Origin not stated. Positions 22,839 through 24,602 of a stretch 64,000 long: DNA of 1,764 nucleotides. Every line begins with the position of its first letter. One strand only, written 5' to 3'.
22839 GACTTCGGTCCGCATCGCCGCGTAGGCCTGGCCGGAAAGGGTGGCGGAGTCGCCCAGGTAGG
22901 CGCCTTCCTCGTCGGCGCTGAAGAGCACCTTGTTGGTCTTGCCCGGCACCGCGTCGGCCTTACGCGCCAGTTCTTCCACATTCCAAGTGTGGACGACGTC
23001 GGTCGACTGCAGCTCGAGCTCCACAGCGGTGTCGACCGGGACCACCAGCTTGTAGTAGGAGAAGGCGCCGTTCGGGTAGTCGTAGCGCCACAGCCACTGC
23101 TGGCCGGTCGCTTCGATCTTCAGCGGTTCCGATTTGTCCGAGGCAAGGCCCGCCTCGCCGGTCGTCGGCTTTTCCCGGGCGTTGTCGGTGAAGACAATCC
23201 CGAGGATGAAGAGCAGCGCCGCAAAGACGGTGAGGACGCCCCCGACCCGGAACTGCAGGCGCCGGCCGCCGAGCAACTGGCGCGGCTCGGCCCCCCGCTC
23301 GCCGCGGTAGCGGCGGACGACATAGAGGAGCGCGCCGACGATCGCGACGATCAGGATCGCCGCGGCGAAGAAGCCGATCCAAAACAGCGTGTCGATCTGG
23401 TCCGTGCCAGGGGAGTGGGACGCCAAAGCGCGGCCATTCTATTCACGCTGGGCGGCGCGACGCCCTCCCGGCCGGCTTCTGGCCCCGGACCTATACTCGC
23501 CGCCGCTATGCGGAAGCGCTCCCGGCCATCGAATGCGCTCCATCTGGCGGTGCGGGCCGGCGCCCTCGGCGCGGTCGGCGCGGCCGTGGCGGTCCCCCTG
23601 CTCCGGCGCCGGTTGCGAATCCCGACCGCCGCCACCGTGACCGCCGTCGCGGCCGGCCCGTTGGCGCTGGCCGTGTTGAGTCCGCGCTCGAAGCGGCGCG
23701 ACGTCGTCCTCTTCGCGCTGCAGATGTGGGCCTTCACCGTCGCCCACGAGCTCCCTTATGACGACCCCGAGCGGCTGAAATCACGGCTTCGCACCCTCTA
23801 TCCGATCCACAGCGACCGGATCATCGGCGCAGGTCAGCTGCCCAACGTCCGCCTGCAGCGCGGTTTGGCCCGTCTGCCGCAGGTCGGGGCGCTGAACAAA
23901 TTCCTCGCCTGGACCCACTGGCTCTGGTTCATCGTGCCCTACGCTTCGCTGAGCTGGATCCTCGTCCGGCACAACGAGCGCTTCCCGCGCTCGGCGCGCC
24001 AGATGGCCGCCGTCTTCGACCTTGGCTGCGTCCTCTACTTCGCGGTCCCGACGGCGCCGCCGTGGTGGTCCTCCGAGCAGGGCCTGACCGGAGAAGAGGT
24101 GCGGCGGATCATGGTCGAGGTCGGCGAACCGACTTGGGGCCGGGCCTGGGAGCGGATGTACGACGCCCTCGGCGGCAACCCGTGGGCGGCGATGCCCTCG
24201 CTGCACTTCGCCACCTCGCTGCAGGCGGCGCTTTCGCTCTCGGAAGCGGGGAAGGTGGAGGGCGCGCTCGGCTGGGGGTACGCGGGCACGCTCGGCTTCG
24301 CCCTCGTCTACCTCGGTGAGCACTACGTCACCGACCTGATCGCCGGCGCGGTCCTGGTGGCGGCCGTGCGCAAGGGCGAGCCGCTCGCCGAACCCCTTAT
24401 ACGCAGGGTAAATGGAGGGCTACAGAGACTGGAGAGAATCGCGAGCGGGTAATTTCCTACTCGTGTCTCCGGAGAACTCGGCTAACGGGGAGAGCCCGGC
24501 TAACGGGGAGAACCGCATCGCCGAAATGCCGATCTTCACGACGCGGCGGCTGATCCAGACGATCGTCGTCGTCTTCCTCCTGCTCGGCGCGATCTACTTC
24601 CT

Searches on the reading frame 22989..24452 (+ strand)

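Call 74: search_protein_families(library=pfam, proteins=[window:22989-24452:+], max_evalue=0.0001)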
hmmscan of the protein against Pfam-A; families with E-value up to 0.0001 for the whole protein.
window:22989-24452:+ (487 aa): 1 family
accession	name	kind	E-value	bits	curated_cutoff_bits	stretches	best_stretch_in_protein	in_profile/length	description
PF14378.12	PAP2_3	-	1.7e-24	87.1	27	1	298-459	24-186/190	PAP2 superfamily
